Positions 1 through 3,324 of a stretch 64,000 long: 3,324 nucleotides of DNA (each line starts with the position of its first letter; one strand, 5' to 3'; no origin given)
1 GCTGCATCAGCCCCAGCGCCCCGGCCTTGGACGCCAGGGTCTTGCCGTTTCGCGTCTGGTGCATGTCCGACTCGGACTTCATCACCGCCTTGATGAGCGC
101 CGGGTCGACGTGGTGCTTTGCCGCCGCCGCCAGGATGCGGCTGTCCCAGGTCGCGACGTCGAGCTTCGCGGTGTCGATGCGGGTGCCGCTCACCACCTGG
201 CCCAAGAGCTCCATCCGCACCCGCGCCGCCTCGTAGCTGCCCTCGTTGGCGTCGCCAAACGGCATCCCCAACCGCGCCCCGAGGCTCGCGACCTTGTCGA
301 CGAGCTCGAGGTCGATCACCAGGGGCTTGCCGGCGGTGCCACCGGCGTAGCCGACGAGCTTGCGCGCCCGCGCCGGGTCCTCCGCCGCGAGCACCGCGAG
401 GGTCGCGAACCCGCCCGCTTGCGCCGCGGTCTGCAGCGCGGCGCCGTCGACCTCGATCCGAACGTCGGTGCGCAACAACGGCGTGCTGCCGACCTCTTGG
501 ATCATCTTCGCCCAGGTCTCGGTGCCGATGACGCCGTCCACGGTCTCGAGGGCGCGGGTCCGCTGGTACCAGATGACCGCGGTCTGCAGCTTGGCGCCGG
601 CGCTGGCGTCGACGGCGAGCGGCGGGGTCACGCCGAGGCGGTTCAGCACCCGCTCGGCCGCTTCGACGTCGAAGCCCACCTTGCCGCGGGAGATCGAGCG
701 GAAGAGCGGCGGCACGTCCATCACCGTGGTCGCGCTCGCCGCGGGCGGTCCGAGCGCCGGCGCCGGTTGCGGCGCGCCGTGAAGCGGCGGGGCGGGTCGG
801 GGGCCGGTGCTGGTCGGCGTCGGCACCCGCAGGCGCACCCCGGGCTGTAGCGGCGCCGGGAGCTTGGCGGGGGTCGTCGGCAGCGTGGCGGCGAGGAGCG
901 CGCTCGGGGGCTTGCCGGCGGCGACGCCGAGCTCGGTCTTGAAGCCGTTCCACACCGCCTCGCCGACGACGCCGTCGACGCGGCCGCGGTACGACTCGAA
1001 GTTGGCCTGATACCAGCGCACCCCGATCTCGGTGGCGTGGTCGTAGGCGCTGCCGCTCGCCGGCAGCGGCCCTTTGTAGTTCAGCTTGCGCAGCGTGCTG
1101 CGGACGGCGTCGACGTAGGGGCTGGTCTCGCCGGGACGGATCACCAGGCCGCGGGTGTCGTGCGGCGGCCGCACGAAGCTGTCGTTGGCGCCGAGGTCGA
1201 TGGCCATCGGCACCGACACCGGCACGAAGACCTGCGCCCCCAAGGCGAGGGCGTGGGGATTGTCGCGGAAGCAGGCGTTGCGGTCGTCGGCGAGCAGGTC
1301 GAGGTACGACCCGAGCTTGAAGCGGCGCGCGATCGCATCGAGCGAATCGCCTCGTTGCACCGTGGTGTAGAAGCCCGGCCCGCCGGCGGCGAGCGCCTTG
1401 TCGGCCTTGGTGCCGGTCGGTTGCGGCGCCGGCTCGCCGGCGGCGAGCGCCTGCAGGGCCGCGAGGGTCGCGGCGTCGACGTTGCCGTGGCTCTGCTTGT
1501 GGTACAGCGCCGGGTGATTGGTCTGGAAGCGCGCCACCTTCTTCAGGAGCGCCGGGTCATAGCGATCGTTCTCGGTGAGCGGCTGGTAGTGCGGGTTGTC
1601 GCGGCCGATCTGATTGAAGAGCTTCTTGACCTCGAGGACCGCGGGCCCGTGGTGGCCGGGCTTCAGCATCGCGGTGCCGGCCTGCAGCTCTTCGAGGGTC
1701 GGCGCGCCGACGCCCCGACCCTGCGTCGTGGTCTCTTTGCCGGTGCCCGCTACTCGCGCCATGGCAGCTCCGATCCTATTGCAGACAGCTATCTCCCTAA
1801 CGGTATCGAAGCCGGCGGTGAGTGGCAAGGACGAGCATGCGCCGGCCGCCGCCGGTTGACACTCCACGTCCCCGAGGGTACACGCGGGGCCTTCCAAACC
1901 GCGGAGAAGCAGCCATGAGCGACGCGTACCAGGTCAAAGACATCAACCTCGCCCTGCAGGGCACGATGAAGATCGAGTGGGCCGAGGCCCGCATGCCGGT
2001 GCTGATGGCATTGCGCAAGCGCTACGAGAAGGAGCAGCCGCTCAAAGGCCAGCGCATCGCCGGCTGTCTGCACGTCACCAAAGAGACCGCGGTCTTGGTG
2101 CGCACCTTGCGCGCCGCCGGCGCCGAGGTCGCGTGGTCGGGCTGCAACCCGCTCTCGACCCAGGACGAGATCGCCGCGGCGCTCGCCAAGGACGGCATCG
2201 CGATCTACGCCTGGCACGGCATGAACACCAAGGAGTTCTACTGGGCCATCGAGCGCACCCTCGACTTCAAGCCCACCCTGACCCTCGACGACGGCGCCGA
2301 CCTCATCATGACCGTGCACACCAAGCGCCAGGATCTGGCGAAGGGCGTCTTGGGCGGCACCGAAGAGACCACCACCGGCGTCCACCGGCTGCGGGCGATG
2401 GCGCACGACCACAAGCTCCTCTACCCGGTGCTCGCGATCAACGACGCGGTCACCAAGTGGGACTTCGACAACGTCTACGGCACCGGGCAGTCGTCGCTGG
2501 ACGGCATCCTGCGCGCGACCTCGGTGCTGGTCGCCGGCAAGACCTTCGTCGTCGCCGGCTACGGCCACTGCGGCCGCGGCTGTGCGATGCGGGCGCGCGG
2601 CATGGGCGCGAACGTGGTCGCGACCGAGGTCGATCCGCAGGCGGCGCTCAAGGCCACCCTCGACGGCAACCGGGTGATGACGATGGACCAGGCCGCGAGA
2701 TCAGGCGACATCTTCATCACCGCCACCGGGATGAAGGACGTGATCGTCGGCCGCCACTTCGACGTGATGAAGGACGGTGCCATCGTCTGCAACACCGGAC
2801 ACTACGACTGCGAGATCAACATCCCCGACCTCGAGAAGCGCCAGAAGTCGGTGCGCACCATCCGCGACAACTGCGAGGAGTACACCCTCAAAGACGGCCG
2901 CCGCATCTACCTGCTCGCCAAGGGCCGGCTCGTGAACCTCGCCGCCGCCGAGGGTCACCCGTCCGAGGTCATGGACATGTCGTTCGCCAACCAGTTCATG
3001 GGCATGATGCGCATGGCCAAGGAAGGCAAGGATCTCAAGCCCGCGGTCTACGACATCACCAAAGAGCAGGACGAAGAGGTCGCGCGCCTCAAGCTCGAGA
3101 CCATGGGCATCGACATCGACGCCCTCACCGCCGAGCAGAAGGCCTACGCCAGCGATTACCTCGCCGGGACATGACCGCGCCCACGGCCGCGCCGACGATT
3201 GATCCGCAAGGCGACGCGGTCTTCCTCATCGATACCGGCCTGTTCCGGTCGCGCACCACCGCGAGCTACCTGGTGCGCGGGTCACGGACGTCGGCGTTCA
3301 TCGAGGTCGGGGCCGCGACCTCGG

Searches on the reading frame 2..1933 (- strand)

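Call 27: search_protein_families(library=pfam, proteins=[window:2-1933:-], max_evalue=0.0001)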
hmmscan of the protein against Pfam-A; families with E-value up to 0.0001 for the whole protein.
window:2-1933:- (644 aa): 1 family
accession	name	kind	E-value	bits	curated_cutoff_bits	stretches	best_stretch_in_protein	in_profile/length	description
PF01471.23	PG_binding_1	-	2.2e-20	73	23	1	422-477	4-57/57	Putative peptidoglycan binding domain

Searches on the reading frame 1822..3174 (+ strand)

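Call 27: search_protein_families(library=pfam, proteins=[window:1822-3174:+], max_evalue=0.0001)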
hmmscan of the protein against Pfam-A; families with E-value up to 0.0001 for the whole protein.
window:1822-3174:+ (450 aa): 4 families
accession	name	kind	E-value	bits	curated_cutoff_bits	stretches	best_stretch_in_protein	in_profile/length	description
PF05221.23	AdoHcyase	-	2e-78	264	25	2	36-168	2-139/299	S-adenosyl-L-homocysteine hydrolase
PF00670.27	AdoHcyase_NAD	-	1.4e-56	191.5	27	1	217-377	1-161/162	S-adenosyl-L-homocysteine hydrolase, NAD binding domain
PF02826.25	2-Hacid_dh_C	-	6.8e-09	35.8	25.1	1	235-326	32-127/178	D-isomer specific 2-hydroxyacid dehydrogenase, NAD binding domain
PF07991.19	KARI_N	-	9.7e-05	22.4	20.6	0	237-300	2-66/165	Acetohydroxy acid isomeroreductase, NADPH-binding domain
